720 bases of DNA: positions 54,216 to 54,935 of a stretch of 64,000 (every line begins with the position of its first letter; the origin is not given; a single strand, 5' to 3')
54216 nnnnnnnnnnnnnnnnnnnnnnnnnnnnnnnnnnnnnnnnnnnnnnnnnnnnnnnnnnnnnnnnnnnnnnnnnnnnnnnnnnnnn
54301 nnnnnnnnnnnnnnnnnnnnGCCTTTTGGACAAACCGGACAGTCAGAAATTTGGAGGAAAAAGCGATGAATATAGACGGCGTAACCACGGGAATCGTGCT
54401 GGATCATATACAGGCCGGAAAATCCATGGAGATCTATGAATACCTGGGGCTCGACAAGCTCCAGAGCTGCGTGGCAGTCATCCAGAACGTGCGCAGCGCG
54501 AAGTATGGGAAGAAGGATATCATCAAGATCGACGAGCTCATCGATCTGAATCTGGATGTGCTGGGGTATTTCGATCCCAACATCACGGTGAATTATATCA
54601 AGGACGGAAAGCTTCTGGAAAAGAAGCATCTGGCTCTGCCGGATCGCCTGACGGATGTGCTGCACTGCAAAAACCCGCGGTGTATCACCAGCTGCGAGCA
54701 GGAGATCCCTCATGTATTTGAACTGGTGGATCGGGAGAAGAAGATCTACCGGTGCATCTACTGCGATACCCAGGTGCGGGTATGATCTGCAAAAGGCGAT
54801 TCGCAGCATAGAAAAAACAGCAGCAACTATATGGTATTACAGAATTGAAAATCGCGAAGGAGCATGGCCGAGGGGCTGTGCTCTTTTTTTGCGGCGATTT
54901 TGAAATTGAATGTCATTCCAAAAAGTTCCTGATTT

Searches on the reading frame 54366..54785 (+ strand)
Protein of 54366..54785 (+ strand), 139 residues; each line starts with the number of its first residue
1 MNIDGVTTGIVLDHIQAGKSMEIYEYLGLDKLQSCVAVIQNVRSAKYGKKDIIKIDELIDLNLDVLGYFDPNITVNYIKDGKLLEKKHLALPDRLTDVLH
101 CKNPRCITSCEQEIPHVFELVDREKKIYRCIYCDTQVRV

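Call 9: search_protein_families(library=pfam, proteins=[window:54366-54785:+], max_evalue=0.01)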
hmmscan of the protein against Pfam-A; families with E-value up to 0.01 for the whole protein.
window:54366-54785:+ (139 aa): 2 families
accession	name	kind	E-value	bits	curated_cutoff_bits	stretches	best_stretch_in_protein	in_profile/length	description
PF01948.23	PyrI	-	5.2e-29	100.8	25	1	1-89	1-92/93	Aspartate carbamoyltransferase regulatory chain, allosteric domain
PF02748.20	PyrI_C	-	5.8e-13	48.9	23.4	1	95-137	2-43/48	Aspartate carbamoyltransferase regulatory chain, metal binding domain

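Call 10: find_encoding_contigs(protein=window:54366-54785:+, flank=6000, max_places=10)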
Protein window:54366-54785:+ (139 aa): 22 contigs read that carry it; 10 places shown.
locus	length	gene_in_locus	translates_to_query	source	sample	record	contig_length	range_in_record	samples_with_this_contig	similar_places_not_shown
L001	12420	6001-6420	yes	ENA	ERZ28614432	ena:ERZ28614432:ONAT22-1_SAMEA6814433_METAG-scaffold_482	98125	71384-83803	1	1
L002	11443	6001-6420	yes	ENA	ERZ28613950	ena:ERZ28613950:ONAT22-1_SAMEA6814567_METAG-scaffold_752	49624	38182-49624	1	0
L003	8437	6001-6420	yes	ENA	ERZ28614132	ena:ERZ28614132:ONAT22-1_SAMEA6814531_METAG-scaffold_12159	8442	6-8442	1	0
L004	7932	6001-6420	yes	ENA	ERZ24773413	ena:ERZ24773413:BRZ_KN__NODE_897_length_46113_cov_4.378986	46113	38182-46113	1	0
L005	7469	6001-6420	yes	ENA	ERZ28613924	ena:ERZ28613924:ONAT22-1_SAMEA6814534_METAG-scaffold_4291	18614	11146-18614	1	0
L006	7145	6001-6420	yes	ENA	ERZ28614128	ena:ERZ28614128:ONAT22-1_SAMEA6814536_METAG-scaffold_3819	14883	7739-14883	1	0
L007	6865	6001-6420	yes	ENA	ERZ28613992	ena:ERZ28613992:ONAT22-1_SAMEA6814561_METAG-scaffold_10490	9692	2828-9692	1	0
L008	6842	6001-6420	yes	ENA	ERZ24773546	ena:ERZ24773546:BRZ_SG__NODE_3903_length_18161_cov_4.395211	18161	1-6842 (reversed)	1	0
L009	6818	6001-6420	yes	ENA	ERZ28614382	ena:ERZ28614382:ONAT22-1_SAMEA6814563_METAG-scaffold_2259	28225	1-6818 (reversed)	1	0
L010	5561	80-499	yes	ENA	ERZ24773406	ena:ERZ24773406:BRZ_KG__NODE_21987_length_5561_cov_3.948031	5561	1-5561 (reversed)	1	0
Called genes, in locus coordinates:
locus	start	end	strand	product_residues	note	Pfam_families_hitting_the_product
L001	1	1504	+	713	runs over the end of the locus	PF02518:HATPase_c (faint), PF13589:HATPase_c_3, PF00183:HSP90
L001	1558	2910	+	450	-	PF13440:Polysacc_synt_3 (weak), PF01554:MatE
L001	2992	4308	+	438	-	PF07969:Amidohydro_3 (faint), PF01979:Amidohydro_1, PF12890:DHOase, PF19799:DUF6282 (faint)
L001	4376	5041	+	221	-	PF00156:Pribosyltran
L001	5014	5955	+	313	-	PF02729:OTCace_N, PF00185:OTCace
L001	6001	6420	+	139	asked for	PF01948:PyrI, PF02748:PyrI_C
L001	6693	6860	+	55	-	-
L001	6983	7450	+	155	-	PF08660:Alg14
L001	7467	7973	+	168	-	PF04101:Glyco_tran_28_C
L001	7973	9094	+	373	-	PF04230:PS_pyruv_trans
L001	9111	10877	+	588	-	PF02776:TPP_enzyme_N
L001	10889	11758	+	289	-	PF00106:adh_short, PF08659:KR, PF13561:adh_short_C2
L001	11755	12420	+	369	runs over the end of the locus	PF13439:Glyco_transf_4, PF00534:Glycos_transf_1, PF13692:Glyco_trans_1_4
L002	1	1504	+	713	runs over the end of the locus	PF02518:HATPase_c (faint), PF13589:HATPase_c_3, PF00183:HSP90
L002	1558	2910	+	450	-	PF13440:Polysacc_synt_3 (weak), PF01554:MatE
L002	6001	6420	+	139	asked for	PF01948:PyrI, PF02748:PyrI_C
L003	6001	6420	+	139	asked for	PF01948:PyrI, PF02748:PyrI_C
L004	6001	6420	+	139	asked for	PF01948:PyrI, PF02748:PyrI_C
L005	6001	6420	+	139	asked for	PF01948:PyrI, PF02748:PyrI_C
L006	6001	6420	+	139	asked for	PF01948:PyrI, PF02748:PyrI_C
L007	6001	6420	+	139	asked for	PF01948:PyrI, PF02748:PyrI_C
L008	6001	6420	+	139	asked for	PF01948:PyrI, PF02748:PyrI_C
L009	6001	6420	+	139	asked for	PF01948:PyrI, PF02748:PyrI_C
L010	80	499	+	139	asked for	PF01948:PyrI, PF02748:PyrI_C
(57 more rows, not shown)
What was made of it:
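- On LoaP antitermination: The upstream neighbours are htpG, a MATE transporter and pyrC-pyrE-pyrB-pyrI (calls 9, 10).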

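Call 15: find_related_loci(query=window:54366-54785:+, collection=genome_contigs, flank=10000)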
Query window:54366-54785:+ (139 aa) in genome_contigs; peptide patterns used: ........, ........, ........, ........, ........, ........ (x = any residue, [..] = any of these).
600 stretches matched a pattern (row limit reached: there are more); 580 encode a relative of the query (tblastn E <= 1e-3); the best 80 are kept; 80 distinct loci.
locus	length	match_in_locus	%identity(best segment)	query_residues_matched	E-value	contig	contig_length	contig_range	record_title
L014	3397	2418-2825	75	1-136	9e-68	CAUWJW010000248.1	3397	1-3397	MAG: uncultured Clostridia bacterium isolate SRS17165165__bin34 genome assembly, contig: SRS17165165_NODE_6399_length_33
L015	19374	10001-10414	72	1-138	5e-66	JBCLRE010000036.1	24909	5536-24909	Anaerovoracaceae bacterium 42-11 voucher GPTB0096 scaffold36, whole genome shotgun sequence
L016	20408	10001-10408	75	1-136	6e-66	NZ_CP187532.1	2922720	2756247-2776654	Ihubacter sp. rT4E-8 chromosome, complete genome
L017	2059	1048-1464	73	1-139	6e-67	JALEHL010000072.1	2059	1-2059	MAG: Bacillota bacterium isolate SUG8 k141_9282299, whole genome shotgun sequence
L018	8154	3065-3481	73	1-139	9e-65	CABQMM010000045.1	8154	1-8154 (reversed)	MAG TPA_asm: uncultured Firmicutes bacterium isolate MGYG-HGUT-00711 genome assembly, contig: GUT_GENOME024845_45, whole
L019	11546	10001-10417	71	1-139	9e-65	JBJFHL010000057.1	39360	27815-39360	MAG: Anaerovoracaceae bacterium isolate PUUB62_bin.023 NODE_435_length_39360_cov_22.728864, whole genome shotgun sequenc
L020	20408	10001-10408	74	1-136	2e-64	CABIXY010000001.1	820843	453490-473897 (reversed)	Eubacteriaceae bacterium isolate MGYG-HGUT-00063 genome assembly, contig: .14207_7_28.1, whole genome shotgun sequence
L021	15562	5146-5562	72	1-139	3e-64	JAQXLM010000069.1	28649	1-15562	MAG: Eubacteriaceae bacterium isolate SUG1303 k141_7662423, whole genome shotgun sequence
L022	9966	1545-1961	73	1-139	3e-64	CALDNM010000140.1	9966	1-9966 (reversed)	MAG TPA_asm: uncultured Clostridia bacterium isolate SRR1562006_bin.78_CONCOCT_v1.1_MAG genome assembly, contig: ERZ7240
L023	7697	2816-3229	72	1-138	1e-64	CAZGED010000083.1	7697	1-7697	MAG TPA_asm: uncultured Senimuribacter sp. isolate SRP222994_co1_172 genome assembly, contig: NODE_19606_length_7697_cov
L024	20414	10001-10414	70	1-138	4e-63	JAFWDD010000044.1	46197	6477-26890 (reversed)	MAG: Bacillota bacterium isolate RGIG5631 Sheep_Duodenum-3__c380376, whole genome shotgun sequence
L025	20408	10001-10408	69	1-136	5e-63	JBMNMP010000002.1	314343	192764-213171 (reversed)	MAG: Anaerovoracaceae bacterium isolate SBF912LR0HQ0203 contig_36621, whole genome shotgun sequence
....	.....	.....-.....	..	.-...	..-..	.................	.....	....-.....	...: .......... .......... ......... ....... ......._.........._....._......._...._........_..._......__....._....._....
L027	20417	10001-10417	69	1-139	4e-62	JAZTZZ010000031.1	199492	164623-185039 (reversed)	MAG: Anaerovoracaceae bacterium isolate T1900045323_YK20190012.MAGScoT_cleanbin_000008 SGB_6389_k141_1281653, whole geno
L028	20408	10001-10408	74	1-136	1e-61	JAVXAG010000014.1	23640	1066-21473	MAG: Anaerovoracaceae bacterium isolate CGS5Y2-bin2 NODE_1871_length_23640_cov_36.264617, whole genome shotgun sequence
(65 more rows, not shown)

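Call 30: find_homologous_proteins(query=window:54366-54785:+, max_evalue=1e-40)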
Query window:54366-54785:+ (139 aa): 7505 proteins with E <= 1e-40 among 8000 candidates; the best 120 are listed.
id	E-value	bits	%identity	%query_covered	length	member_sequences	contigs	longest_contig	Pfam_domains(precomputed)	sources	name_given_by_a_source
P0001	1.8e-87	308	100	100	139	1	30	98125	PF01948.24,PF02748.21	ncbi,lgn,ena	-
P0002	1.9e-87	308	100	100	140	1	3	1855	PF01948.24,PF02748.21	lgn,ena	-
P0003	2.5e-87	308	99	100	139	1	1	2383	PF01948.24,PF02748.21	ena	-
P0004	3.2e-87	307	99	100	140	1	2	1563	PF01948.24,PF02748.21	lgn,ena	-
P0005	5.5e-87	307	99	100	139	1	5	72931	PF01948.24,PF02748.21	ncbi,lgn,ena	-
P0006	5.7e-87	307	99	100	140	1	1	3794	PF01948.24,PF02748.21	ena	-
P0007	5.7e-87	307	99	100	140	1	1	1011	PF01948.24,PF02748.21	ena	-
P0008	1.6e-86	305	99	100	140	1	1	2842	PF01948.24,PF02748.21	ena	-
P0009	2.0e-86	305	99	100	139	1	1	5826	PF01948.24,PF02748.21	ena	-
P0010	2.6e-86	304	99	100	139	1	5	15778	PF01948.24,PF02748.21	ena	-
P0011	6.3e-86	303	99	100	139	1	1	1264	PF01948.24,PF02748.21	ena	-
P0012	9.2e-80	283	90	100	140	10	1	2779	PF01948.24,PF02748.21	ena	-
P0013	3.1e-79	282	96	100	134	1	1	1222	PF01948.24,PF02748.21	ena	-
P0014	6.7e-79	280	90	100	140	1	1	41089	PF01948.24,PF02748.21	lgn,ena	-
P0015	1.5e-78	279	91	100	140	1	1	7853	PF01948.24,PF02748.21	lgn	-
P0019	7.0e-74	264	86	100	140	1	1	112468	PF01948.24,PF02748.21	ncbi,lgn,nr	ncbi:MAG: aspartate carbamoyltransferase regulatory subunit [Eubacteriales bacterium]|nr:aspartate c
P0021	1.1e-72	260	85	100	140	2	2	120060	PF01948.24,PF02748.21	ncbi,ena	-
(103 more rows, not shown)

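Call 31: find_encoding_contigs(protein=P0005, flank=5000, max_places=6)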
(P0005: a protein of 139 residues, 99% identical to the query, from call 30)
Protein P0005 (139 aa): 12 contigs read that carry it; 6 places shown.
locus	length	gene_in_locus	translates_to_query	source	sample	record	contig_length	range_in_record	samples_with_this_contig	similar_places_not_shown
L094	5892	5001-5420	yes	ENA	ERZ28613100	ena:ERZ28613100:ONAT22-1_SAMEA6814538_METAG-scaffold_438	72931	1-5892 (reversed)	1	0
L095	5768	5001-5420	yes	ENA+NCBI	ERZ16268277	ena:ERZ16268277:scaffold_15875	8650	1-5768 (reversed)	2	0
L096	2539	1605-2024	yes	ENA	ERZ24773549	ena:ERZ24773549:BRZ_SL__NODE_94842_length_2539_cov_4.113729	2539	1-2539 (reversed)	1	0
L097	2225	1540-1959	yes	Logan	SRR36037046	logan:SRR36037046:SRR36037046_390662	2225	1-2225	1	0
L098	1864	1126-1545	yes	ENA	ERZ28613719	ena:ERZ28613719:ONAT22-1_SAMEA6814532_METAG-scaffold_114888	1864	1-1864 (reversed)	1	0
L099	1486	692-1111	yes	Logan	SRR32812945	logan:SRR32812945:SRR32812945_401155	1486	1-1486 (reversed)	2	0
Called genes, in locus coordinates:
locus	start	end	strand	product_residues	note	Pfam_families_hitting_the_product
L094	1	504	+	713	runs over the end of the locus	PF02518:HATPase_c (faint), PF13589:HATPase_c_3, PF00183:HSP90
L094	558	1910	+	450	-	PF13440:Polysacc_synt_3 (weak), PF01554:MatE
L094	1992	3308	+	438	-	PF07969:Amidohydro_3 (faint), PF01979:Amidohydro_1, PF12890:DHOase, PF19799:DUF6282 (faint)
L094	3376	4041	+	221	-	PF00156:Pribosyltran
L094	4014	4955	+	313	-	PF02729:OTCace_N, PF00185:OTCace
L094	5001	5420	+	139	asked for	PF01948:PyrI, PF02748:PyrI_C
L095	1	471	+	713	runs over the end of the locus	PF02518:HATPase_c (faint), PF13589:HATPase_c_3, PF00183:HSP90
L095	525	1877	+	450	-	PF13440:Polysacc_synt_3 (weak), PF01554:MatE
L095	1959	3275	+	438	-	PF07969:Amidohydro_3 (faint), PF01979:Amidohydro_1, PF12890:DHOase, PF19799:DUF6282 (faint)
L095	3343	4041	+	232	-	PF00156:Pribosyltran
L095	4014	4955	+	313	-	PF02729:OTCace_N, PF00185:OTCace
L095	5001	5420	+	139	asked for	PF01948:PyrI, PF02748:PyrI_C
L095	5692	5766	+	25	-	?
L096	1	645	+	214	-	?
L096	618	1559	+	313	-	PF02729:OTCace_N, PF00185:OTCace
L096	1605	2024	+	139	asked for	PF01948:PyrI, PF02748:PyrI_C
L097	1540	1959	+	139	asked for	PF01948:PyrI, PF02748:PyrI_C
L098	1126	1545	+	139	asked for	PF01948:PyrI, PF02748:PyrI_C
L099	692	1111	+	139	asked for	PF01948:PyrI, PF02748:PyrI_C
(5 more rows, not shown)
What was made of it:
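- Closest known: Serotype-cassette loci flanked by conserved genes. Same: Metagenome assemblies break at the junction (call 31).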

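Call 32: find_encoding_contigs(protein=P0010, flank=5000, max_places=6)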
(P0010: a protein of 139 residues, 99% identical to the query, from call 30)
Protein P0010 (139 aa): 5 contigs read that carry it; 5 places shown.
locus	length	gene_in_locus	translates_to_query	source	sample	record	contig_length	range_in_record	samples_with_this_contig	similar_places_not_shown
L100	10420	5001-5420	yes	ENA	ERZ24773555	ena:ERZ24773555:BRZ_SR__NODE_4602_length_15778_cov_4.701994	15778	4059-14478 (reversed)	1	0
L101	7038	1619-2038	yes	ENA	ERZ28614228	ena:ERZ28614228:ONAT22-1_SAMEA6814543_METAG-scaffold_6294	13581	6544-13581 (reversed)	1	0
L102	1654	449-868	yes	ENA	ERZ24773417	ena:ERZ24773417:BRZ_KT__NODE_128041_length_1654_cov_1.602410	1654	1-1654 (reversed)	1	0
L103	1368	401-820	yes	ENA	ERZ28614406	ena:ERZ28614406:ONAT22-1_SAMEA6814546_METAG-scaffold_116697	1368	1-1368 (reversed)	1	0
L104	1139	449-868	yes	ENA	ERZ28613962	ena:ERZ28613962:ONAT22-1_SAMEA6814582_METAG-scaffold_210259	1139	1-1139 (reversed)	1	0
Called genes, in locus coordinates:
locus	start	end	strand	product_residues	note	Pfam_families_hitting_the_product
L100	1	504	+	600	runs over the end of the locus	?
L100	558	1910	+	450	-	PF13440:Polysacc_synt_3 (weak), PF01554:MatE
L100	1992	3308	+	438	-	PF07969:Amidohydro_3 (faint), PF01979:Amidohydro_1, PF12890:DHOase, PF19799:DUF6282 (faint)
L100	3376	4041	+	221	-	PF00156:Pribosyltran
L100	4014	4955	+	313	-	PF02729:OTCace_N, PF00185:OTCace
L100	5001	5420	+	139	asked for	PF01948:PyrI, PF02748:PyrI_C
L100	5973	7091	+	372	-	PF09314:DUF1972, PF13439:Glyco_transf_4, PF13579:Glyco_trans_4_4, PF20706:GT4-conflict (faint), PF00534:Glycos_transf_1, PF13692:Glyco_trans_1_4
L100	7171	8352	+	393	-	PF04055:Radical_SAM, PF13186:SPASM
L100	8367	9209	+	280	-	PF01973:MptE-like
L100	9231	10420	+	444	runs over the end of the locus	-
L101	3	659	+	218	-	?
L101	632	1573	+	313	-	PF02729:OTCace_N, PF00185:OTCace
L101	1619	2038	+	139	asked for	PF01948:PyrI, PF02748:PyrI_C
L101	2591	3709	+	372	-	PF09314:DUF1972, PF13439:Glyco_transf_4, PF13579:Glyco_trans_4_4, PF20706:GT4-conflict (faint), PF00534:Glycos_transf_1, PF13692:Glyco_trans_1_4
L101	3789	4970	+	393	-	PF04055:Radical_SAM, PF13186:SPASM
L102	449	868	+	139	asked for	PF01948:PyrI, PF02748:PyrI_C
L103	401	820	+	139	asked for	PF01948:PyrI, PF02748:PyrI_C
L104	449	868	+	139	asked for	PF01948:PyrI, PF02748:PyrI_C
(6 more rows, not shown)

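Call 33: find_encoding_contigs(protein=P0014, flank=5000, max_places=4)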
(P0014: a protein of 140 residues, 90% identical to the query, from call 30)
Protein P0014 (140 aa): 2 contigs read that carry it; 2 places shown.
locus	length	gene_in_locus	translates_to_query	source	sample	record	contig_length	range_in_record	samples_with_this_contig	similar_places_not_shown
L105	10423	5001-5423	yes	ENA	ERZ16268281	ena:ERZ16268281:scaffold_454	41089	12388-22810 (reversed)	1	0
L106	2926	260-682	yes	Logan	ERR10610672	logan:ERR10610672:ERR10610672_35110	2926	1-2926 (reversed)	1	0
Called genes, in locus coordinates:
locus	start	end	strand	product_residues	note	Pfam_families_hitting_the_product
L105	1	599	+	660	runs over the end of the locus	PF02518:HATPase_c (weak), PF13589:HATPase_c_3, PF00183:HSP90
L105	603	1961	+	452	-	PF01554:MatE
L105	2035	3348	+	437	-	PF07969:Amidohydro_3 (faint), PF01979:Amidohydro_1, PF12890:DHOase, PF19799:DUF6282 (faint)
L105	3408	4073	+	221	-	PF00156:Pribosyltran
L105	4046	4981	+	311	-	PF02729:OTCace_N, PF00185:OTCace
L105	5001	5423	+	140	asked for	PF01948:PyrI, PF02748:PyrI_C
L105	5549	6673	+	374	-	PF14199:DUF4317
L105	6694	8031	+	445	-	PF03051:Peptidase_C1_2, PF00112:Peptidase_C1 (faint)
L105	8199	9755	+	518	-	PF00117:GATase, PF07722:Peptidase_C26, PF02540:NAD_synthase (faint), PF03054:tRNA_Me_trans (faint), PF00958:GMP_synt_C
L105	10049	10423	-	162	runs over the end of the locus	PF01381:HTH_3 (weak)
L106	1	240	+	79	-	?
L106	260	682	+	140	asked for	PF01948:PyrI, PF02748:PyrI_C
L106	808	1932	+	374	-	PF14199:DUF4317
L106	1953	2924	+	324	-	?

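Call 66: find_encoding_contigs(protein=P0019, flank=5000, max_places=3)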
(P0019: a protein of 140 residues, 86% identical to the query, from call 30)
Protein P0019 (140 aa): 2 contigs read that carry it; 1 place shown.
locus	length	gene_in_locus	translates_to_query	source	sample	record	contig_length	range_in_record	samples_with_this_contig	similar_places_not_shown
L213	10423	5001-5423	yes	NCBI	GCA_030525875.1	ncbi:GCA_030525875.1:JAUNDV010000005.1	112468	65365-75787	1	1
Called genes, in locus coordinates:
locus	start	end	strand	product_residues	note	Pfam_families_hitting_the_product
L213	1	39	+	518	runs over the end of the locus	PF02074:Peptidase_M32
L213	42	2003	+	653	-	PF00149:Metallophos, PF02872:5_nucleotid_C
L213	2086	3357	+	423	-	PF07969:Amidohydro_3 (faint), PF01979:Amidohydro_1, PF12890:DHOase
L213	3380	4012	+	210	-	PF00156:Pribosyltran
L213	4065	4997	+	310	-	PF02729:OTCace_N, PF00185:OTCace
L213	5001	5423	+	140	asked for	PF01948:PyrI, PF02748:PyrI_C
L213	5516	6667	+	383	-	PF07690:MFS_1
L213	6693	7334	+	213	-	PF02588:YitT_membrane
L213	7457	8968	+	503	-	PF08666:SAF, PF04295:GD_AH_second, PF20629:GD_AH_C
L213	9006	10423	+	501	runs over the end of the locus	PF01232:Mannitol_dh, PF08125:Mannitol_dh_C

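Call 67: find_encoding_contigs(protein=P0021, flank=5000, max_places=3)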
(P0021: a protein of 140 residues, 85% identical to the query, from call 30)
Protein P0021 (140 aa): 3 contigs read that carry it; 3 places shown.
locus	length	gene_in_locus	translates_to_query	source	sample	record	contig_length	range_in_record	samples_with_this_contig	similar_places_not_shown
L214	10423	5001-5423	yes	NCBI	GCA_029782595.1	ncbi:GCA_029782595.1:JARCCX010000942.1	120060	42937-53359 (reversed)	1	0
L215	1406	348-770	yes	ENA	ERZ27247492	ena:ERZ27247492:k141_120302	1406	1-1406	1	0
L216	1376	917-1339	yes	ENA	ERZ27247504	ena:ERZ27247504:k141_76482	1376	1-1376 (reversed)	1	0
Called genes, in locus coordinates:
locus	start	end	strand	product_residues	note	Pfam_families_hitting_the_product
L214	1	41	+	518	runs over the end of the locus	PF02074:Peptidase_M32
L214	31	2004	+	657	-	PF00149:Metallophos, PF02872:5_nucleotid_C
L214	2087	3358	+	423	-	PF07969:Amidohydro_3 (faint), PF01979:Amidohydro_1, PF12890:DHOase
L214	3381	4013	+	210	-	PF00156:Pribosyltran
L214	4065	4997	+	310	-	PF02729:OTCace_N, PF00185:OTCace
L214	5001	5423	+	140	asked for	PF01948:PyrI, PF02748:PyrI_C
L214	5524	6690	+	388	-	PF07690:MFS_1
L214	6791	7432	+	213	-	PF02588:YitT_membrane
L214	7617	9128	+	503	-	PF08666:SAF, PF04295:GD_AH_second, PF20629:GD_AH_C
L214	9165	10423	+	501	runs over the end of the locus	PF01232:Mannitol_dh, PF08125:Mannitol_dh_C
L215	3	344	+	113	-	?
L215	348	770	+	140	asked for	PF01948:PyrI, PF02748:PyrI_C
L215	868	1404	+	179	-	?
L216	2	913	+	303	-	?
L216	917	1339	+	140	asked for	PF01948:PyrI, PF02748:PyrI_C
